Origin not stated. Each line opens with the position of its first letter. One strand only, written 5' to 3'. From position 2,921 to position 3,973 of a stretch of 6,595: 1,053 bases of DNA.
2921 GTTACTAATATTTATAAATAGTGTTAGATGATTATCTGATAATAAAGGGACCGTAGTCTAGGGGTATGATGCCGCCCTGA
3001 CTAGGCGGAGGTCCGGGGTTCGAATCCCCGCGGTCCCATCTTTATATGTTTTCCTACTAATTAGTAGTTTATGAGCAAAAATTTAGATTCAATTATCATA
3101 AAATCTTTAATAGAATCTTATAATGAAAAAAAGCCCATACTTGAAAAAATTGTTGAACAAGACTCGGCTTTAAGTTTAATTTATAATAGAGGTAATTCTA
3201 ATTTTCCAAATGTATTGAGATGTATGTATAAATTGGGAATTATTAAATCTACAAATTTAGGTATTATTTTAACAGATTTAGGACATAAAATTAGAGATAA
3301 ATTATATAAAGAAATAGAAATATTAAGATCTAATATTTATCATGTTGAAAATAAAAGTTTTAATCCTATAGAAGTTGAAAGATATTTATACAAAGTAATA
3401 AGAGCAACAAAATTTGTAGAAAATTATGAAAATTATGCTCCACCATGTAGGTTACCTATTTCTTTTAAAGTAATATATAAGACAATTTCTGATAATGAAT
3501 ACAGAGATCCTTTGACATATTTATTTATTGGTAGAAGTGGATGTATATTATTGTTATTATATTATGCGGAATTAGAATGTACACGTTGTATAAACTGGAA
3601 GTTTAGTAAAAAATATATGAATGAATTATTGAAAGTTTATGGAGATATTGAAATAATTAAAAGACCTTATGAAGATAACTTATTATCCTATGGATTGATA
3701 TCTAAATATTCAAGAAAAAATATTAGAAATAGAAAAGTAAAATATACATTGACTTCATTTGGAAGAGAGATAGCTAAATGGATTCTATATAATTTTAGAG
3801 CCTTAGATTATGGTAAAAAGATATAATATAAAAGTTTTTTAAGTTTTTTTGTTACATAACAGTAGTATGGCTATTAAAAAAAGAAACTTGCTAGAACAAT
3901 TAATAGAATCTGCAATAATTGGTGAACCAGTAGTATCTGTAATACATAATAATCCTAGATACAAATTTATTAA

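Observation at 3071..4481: Tandem pair of divergent paralogs (winged-helix-like, Cys-motif) with no recognisable family, directly 3' of a tRNA gene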

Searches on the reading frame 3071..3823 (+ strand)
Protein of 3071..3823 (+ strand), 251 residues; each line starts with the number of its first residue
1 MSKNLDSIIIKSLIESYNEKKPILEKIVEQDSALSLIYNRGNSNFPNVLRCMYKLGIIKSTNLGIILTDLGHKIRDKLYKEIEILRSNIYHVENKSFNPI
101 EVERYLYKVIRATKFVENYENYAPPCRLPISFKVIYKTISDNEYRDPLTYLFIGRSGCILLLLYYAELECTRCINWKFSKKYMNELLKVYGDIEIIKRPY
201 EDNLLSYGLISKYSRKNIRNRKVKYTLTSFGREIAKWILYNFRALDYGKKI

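Call 5: search_protein_families(library=pfam, proteins=[window:3071-3823:+], max_evalue=1)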
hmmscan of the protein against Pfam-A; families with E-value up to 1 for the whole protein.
window:3071-3823:+ (251 aa): 2 families
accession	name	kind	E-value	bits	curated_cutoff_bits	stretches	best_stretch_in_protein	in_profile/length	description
PF10180.14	WKF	-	0.00047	20.4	25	1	174-207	11-44/63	WKF domain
PF14947.12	HTH_45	-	0.0035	17.7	25.5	0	43-82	34-73/77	Winged helix-turn-helix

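Call 6: search_protein_families(library=ncbifam, proteins=[window:3071-3823:+], max_evalue=1)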
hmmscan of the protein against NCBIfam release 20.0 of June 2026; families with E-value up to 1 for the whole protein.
window:3071-3823:+ (251 aa): 0 families

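Call 7: search_solved_structures(query=window:3071-3823:+, max_evalue=10)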
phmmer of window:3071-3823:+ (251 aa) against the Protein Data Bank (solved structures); distinct sequences matched with E-value up to 10: 12.
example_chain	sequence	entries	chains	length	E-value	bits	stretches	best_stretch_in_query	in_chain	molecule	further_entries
3io3_A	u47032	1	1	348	0.015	18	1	166-200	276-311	DEHA2D07832p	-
3a36_A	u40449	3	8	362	0.04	16.6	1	166-200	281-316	ATPase GET3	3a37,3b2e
3sja_A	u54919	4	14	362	0.04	16.6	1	166-200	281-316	ATPase GET3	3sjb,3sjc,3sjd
3vlc_A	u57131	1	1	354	0.041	16.6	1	166-200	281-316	ATPase GET3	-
2woj_A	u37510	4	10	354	0.041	16.6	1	166-200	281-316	ATPASE GET3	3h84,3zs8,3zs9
4xtr_A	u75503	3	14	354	0.042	16.6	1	166-200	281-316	ATPase GET3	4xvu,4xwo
4pwx_A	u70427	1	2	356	0.043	16.5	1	166-200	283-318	ATPase GET3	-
3idq_A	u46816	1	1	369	0.043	16.5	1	166-200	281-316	ATPase GET3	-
5bw8_A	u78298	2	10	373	0.045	16.5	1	166-200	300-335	ATPase GET3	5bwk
9ns5_A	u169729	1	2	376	0.047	16.4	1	166-200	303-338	ATPase GET3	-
2gbo_A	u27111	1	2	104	0.53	13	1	55-94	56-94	UPF0358 protein EF2458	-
2yny_A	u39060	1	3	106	0.55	12.9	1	49-95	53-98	GENERAL CONTROL PROTEIN GCN4, PUTATIVE INNER MEMBRANE PROTEIN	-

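Call 9: find_homologous_proteins(query=window:3071-3823:+, max_evalue=0.01)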
Query window:3071-3823:+ (251 aa): 1 proteins with E <= 0.01 among 503 candidates.
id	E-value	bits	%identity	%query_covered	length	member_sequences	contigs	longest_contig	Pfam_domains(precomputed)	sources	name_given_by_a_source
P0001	1.4e-160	550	100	100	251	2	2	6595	-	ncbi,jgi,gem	-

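Call 14: find_related_loci(query=window:3071-3823:+, collection=genome_contigs, flank=10000)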
Query window:3071-3823:+ (251 aa) in genome_contigs; peptide patterns used: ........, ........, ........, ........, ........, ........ (x = any residue, [..] = any of these).
101 stretches matched a pattern, but none encodes a relative of the query by tblastn (E <= 1e-3).

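Call 20: search_protein_representatives(alignment_id=A1)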
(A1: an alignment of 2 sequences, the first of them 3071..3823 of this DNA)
Query: 2 sequences, 267 profile positions. Proteins with E-value up to 0.001 (for the whole library): 6; up to 1e-10: 2; up to 1e-30: 2. The best 6 are listed.
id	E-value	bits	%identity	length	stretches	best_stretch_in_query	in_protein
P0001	2.8e-136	469.6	-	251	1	1-267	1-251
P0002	1.3e-93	329.7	-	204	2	76-264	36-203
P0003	9.7e-07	44.9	-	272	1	148-263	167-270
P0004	2.0e-05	40.6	-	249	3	142-263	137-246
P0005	3.5e-05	39.8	-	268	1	45-264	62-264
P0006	3.5e-05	39.8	-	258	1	7-259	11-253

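Call 26: find_homologous_proteins(query=A2, max_evalue=0.01)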
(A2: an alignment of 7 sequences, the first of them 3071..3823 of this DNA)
Query A2 (7 sequences) (251 aa, profile of the alignment): 6 proteins with E <= 0.01 among 3877 candidates.
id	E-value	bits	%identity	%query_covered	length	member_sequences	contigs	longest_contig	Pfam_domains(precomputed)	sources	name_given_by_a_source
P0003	8.4e-98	345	30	31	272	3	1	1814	-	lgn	-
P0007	5.2e-87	310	24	94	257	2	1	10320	-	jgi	jgi:hypothetical protein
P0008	7.1e-86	306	30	31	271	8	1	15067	-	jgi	-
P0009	5.8e-83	296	21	39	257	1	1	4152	-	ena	-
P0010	2.8e-80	288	53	6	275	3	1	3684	-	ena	-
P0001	2.3e-71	258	100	100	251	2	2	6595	-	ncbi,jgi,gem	-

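Call 27: find_encoding_contigs(protein=P0008, flank=10000, max_places=3)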
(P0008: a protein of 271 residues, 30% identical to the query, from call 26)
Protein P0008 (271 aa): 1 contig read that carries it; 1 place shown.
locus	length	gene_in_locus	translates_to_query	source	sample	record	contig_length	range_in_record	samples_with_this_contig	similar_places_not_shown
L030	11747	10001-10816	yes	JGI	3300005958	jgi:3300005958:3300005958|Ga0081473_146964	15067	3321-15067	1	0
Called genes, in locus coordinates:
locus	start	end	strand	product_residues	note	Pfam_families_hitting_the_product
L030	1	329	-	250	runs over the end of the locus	-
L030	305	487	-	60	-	-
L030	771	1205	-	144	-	-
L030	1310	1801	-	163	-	-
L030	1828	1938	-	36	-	-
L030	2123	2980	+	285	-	-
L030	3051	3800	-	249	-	-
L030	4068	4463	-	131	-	-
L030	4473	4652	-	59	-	-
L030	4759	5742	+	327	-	-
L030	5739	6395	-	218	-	-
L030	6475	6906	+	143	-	PF24026:DUF7337 (weak)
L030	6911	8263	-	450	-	PF01336:tRNA_anti-codon, PF00152:tRNA-synt_2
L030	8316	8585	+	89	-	PF00708:Acylphosphatase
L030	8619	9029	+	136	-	-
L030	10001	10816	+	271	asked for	-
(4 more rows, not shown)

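Call 28: find_encoding_contigs(protein=P0007, flank=10000, max_places=3)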
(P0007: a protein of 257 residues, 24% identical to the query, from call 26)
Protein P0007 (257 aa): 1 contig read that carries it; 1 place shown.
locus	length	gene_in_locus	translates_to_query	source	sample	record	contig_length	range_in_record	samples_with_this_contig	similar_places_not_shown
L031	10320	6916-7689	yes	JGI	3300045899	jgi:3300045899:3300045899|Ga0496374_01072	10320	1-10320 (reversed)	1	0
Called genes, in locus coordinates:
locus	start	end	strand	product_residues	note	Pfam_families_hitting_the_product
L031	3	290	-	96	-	?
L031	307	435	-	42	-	-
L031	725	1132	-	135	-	-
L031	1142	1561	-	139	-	-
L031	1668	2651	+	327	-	-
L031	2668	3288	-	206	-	-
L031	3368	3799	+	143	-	PF24026:DUF7337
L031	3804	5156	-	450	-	PF01336:tRNA_anti-codon, PF00152:tRNA-synt_2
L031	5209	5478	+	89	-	PF00708:Acylphosphatase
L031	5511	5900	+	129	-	-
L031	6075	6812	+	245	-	-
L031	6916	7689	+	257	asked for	-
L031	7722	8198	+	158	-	PF04073:tRNA_edit, PF23526:AprA_N (weak)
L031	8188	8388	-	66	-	PF01192:RNA_pol_Rpb6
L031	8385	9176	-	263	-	PF01138:RNase_PH, PF03725:RNase_PH_C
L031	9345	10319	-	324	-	?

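Call 38: predict_structure(alignment_id=A3)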
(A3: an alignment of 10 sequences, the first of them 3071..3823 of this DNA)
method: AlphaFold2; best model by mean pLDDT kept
length: 251 residues; sequences in the alignment: 10
mean_pLDDT: 80.7   pTM: 0.84
mean pLDDT of the five models: 80.7, 79.0, 72.2, 53.7, 49.8
residues with pLDDT >= 90: 76; 70-90: 121; 50-70: 46; < 50: 8
segments of 3 or more residues with pLDDT < 50: 1-3, 217-219
pLDDT, mean of each block of 10 residues (from residue 1): 67 95 92 84 73 90 90 92 93 85 86 67 61 83 75 84 86 66 76 60 90 63 84 95 84 54
secondary structure, 60 per line:
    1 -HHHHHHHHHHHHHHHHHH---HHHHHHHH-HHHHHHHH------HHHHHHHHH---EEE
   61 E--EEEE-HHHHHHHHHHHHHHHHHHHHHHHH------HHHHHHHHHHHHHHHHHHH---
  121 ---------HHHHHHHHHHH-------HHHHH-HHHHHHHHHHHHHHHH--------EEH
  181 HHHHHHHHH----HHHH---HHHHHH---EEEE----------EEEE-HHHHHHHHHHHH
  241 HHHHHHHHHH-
elements in order: H2-19 H23-30 H32-39 H46-54 E58-61 E64-67 H69-92 H99-117 H130-140 H148-152 H154-169 H180-189 H194-197 H201-206 E210-213 E224-227 H229-250

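Call 41: fold_search(model_id=the predicted structure, library=pdb)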
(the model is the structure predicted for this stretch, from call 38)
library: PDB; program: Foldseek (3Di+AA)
matches with E <= 10: 586; with E <= 0.001: 0
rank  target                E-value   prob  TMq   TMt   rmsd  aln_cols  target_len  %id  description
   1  8gyo_A                3.2e-01  0.06  0.10  0.08  32.4       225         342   11  Inner channel lipids regulated gating mechanism of human pannexins. (released 2024-04-17)
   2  5yi3_B                3.4e-01  0.91  0.28  0.44   6.4       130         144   18  Structure of Lactococcus lactis ZitR, C30S mutant in complex with DNA (released 2017-12-06)
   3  2eth_A                3.5e-01  0.82  0.25  0.41   8.0       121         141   17  Crystal structure of a marr-like transcriptional regulator (tm0816) from thermotoga maritima at 2.50 A resolution (released 2005-11-08)
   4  8xbm_A                3.5e-01  0.05  0.11  0.12  25.7       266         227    9  Structure of Cx43/GJA1 gap junction intercellular channel in complex with diC8-PIP2 (released 2025-06-11)
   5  4l9t_B                3.7e-01  0.99  0.29  0.50   4.2       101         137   18  Crystal structure of MepR F27L mutant from multidrug resistant S. aureus clinical isolate (released 2013-09-11)
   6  3l7w                  3.7e-01  0.97  0.24  0.50   6.0        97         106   18  The Crystal Structure of smu.1704 from Streptococcus mutans UA159 (released 2010-12-08)
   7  5yi3_E                3.7e-01  0.87  0.27  0.42   9.8       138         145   19  Structure of Lactococcus lactis ZitR, C30S mutant in complex with DNA (released 2017-12-06)
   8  7z1o_O                3.7e-01  0.08  0.14  0.08  23.4       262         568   10  Structure of yeast RNA Polymerase III PTC + NTPs (released 2022-08-31)
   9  5yi0_A                3.9e-01  0.96  0.27  0.43   7.6       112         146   18  Structure of Lactococcus lactis ZitR, C30AH42A mutant (released 2017-12-06)
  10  6fi9_A                4.1e-01  0.84  0.27  0.42   7.9       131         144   16  Crystal Structure of a zinc-responsive MarR family member, Lactococcus lactis ZitR (released 2019-02-20)
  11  4i7h_B                4.1e-01  0.77  0.20  0.32   9.5       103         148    9  Structural basis for peroxide sensing and gene regulation by PerR from Streptococcus pyogenes (released 2013-05-08)
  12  7jps_D                4.1e-01  0.23  0.23  0.16  15.3       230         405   11  ORC-DNA: Human Origin Recognition Complex (ORC) with DNA bound in the core (released 2020-09-09)
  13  8ylg_A                4.3e-01  0.80  0.29  0.43  10.9       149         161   16  Crystal structure of Burkholderia thailandensis MftR in complex with operator DNA (released 2024-11-13)
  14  2nyx_B                4.5e-01  0.94  0.28  0.45   7.6       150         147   14  Crystal structure of RV1404 from Mycobacterium tuberculosis (released 2006-12-05)
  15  5yhy                  4.7e-01  0.97  0.26  0.42   4.1        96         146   22  Structure of Lactococcus lactis ZitR, C30S mutant (released 2017-12-06)
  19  4esb                  5.0e-01  0.97  0.22  0.51   5.8        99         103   14  Crystal structure of PadR-like transcriptional regulator (BC4206) from Bacillus cereus strain ATCC 14579 (released 2012-12-05)
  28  5zi8_A                5.5e-01  0.95  0.27  0.58   3.8        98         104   18  Crystal structure of the PadR-family transcriptional regulator Rv3488 of Mycobacterium tuberculosis H37Rv in complex w (released 2018-10-17)
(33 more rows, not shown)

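Call 46: fold_search(model_id=the predicted structure, library=viral)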
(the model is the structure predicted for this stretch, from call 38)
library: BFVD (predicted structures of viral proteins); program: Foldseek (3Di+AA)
matches with E <= 10: 546; with E <= 0.001: 0
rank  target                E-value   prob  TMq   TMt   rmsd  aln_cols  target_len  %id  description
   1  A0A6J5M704            1.7e-02  0.92  0.23  0.15  10.3       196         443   14  Uncharacterized protein [uncultured Caudovirales phage]
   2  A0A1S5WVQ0            1.9e-02  1.00  0.27  0.45   3.0        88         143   31  (no name in the UniProt tables at hand)
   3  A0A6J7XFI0            7.2e-02  0.98  0.29  0.44  16.2       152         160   18  Uncharacterized protein [uncultured Caudovirales phage]
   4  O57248                8.3e-02  0.13  0.14  0.15  17.5       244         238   15  Protein A47 [Vaccinia virus (strain Ankara)]
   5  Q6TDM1                1.8e-01  1.00  0.24  0.63   3.5        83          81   18  ORF E81 [Sulfolobus virus Kamchatka 1]
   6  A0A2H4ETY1            2.6e-01  0.97  0.31  0.59  12.1       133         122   15  (no name in the UniProt tables at hand)
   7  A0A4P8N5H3            3.1e-01  0.96  0.24  0.34   3.9        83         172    8  Uncharacterized protein [Rheinheimera phage vB_RspM_Barba15A]
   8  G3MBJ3                3.3e-01  0.89  0.22  0.44   7.1       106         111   14  Gp131 [Bacillus phage G]
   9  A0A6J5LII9            3.4e-01  0.44  0.26  0.19  15.1       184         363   15  Uncharacterized protein [uncultured Caudovirales phage]
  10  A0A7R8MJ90            3.6e-01  0.20  0.20  0.13  21.6       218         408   13  Uncharacterized protein [Klebsiella phage vB_KvM-Eowyn]
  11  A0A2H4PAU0            3.6e-01  0.18  0.22  0.19  17.9       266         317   11  (no name in the UniProt tables at hand)
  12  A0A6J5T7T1            3.6e-01  0.16  0.20  0.12  14.8       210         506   13  Uncharacterized protein [uncultured Caudovirales phage]
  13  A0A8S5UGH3            4.0e-01  0.85  0.25  0.44   6.2       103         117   16  Uncharacterized protein [Myoviridae sp. ctshb19]
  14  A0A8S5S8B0            4.0e-01  0.84  0.22  0.22   8.4        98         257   18  Replisome organizer [Caudovirales sp. ctTVN2]
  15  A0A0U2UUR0            4.0e-01  0.38  0.18  0.30  10.1       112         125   12  Uncharacterized protein [Pseudomonas phage SM1]
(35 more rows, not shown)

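Call 47: search_solved_structures(query=A3, max_evalue=10, show_alignments=2)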
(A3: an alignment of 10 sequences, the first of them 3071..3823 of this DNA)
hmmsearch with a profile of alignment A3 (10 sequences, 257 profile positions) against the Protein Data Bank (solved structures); distinct sequences matched with E-value up to 10: 6.
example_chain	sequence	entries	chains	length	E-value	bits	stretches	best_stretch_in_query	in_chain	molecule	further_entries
6qfd_A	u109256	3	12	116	0.21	14.1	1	196-239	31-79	DNA-binding protein | hsRosR DNA binding protein | DNA binding protein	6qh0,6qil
6qua_A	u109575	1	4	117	0.22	14.1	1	196-239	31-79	hsRosR-DNA binding protein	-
6ez1_A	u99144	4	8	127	0.26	13.8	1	196-239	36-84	DNA binding protein | HALOPHILIC WINGED-HELIX-TURN-HELIX DNA BINDING PROTEIN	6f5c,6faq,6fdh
4dyu_A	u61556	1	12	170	0.36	13.4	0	63-131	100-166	DNA protection during starvation protein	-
2jtv_A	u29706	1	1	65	0.57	12.7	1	208-241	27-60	Protein of Unknown Function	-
3abi_A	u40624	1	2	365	1.4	11.4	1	76-139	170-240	Putative uncharacterized protein PH1688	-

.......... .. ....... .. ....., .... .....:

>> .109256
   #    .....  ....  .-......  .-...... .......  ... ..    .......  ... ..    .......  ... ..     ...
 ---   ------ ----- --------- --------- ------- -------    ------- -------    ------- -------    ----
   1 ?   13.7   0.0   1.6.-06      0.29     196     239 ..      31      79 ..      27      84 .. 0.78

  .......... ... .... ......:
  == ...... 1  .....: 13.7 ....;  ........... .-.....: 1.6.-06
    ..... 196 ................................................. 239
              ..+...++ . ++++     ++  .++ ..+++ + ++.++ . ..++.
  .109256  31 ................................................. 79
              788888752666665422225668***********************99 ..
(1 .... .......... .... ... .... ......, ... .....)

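Call 48: search_protein_families(library=padloc, alignment_id=A3, max_evalue=1)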
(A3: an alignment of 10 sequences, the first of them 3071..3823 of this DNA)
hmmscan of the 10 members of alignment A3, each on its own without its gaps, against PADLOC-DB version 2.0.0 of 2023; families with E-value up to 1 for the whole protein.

A. member 1, window:3071-3823:+ (251 aa): 0 families

B. families by the number of members that match (of 10 scanned): 4 families
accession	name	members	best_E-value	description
PDLC03869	LmuC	5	0.00065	-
PDLC01879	CARF3--CARF_TM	4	1.2e-06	-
PDLC02976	WH_III-A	1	0.0029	-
PDLC03383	MTase_II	1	0.0033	Type II methyltransferase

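Call 49: search_protein_families(library=phrogs, alignment_id=A3, max_evalue=1)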
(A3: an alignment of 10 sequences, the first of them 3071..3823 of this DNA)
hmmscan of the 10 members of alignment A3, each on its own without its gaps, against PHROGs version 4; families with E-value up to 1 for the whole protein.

A. member 1, window:3071-3823:+ (251 aa): 2 families
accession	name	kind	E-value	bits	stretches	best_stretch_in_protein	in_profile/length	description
phrog_12817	-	transcription regulation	0.0073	17.2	1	143-242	60-147/151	transcriptional regulator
phrog_4278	-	unknown function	0.042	14.6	1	202-235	74-104/127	-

B. families by the number of members that match (of 10 scanned): 8 families
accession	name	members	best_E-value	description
phrog_4278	-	6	0.00068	-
phrog_2440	-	1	0.0063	transcriptional regulator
phrog_12817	-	1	0.0073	transcriptional regulator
phrog_17978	-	1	0.013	-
phrog_6259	-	1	0.034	-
phrog_21907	-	1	0.091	-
phrog_13278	-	1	0.1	-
phrog_34709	-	1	0.18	-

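Call 50: search_protein_families(library=pfam, alignment_id=A3, max_evalue=1)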
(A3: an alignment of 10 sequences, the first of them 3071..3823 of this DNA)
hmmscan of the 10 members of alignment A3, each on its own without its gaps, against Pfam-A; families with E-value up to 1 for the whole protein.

A. member 1, window:3071-3823:+ (251 aa): 2 families
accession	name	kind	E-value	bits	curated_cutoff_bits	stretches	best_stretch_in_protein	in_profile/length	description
PF10180.14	WKF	-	0.00047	20.4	25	1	174-207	11-44/63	WKF domain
PF14947.12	HTH_45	-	0.0035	17.7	25.5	0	43-82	34-73/77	Winged helix-turn-helix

B. families by the number of members that match (of 10 scanned): 11 families
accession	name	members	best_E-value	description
PF14947.12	HTH_45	9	7.7e-05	Winged helix-turn-helix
PF14277.12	DUF4364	5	0.00037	Domain of unknown function (DUF4364)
PF25213.1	HVO_A0261_N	5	0.0056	HVO_A0261 N-terminal domain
PF07381.18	EarA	4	0.0046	EarA-like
PF10180.14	WKF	1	0.00047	WKF domain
PF01316.27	Arg_repressor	1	0.0034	Arginine repressor, DNA binding domain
PF23589.2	WH_AprA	1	0.073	AprA winged helix domain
PF18502.6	Mrpl_C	1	0.078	54S ribosomal protein L8 C-terminal domain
PF16689.10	APC_N_CC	1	0.1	Coiled-coil N-terminus of APC, dimerisation domain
PF23871.1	DUF7226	1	0.12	Domain of unknown function (DUF7226)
PF03384.19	DUF287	1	0.17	Drosophila protein of unknown function, DUF287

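Call 51: search_protein_families(library=padloc, proteins=[P0003, P0004, P0005, P0006, P0007, P0008, P0009, P0010], max_evalue=1)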
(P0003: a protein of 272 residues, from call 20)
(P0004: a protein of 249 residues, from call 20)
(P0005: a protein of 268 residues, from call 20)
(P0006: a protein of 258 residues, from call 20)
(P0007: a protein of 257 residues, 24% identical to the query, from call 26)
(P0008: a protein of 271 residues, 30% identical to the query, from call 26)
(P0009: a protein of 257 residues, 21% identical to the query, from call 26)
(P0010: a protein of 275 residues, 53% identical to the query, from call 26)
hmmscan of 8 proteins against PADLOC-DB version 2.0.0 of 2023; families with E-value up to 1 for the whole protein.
P0003 (272 aa): 1 family
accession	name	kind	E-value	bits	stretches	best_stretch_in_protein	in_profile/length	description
PDLC03869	LmuC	-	0.0018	15.9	1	64-106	85-129/168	-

P0004 (249 aa): 2 families
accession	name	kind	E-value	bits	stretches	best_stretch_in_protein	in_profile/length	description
PDLC03869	LmuC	-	0.00065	17.4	1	54-92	92-130/168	-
PDLC01879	CARF3--CARF_TM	-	0.13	9.9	1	92-236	156-219/222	-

P0005 (268 aa): 1 family
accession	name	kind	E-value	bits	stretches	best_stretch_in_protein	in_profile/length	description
PDLC01879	CARF3--CARF_TM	-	1.2e-06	26.3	2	183-253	168-220/222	-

P0006 (258 aa): 2 families
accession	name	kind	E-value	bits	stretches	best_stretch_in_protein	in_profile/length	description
PDLC03383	MTase_II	-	0.0033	14.9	1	60-144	92-173/318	Type II methyltransferase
PDLC01879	CARF3--CARF_TM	-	0.019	12.6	1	179-246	169-218/222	-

P0007 (257 aa): 1 family
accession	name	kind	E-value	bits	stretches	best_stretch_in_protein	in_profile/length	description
PDLC03869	LmuC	-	0.0026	15.4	1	48-91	84-129/168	-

P0008 (271 aa): 1 family
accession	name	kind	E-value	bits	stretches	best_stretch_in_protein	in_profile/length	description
PDLC03869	LmuC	-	0.0014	16.3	1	65-106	85-129/168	-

P0009 (257 aa): 0 families

P0010 (275 aa): 3 families
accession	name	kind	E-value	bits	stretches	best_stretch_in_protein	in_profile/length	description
PDLC02976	WH_III-A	-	0.0029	16.3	1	76-130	36-88/104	-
PDLC03869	LmuC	-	0.0054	14.4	1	73-118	90-136/168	-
PDLC01879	CARF3--CARF_TM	-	0.0058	14.3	1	54-109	170-220/222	-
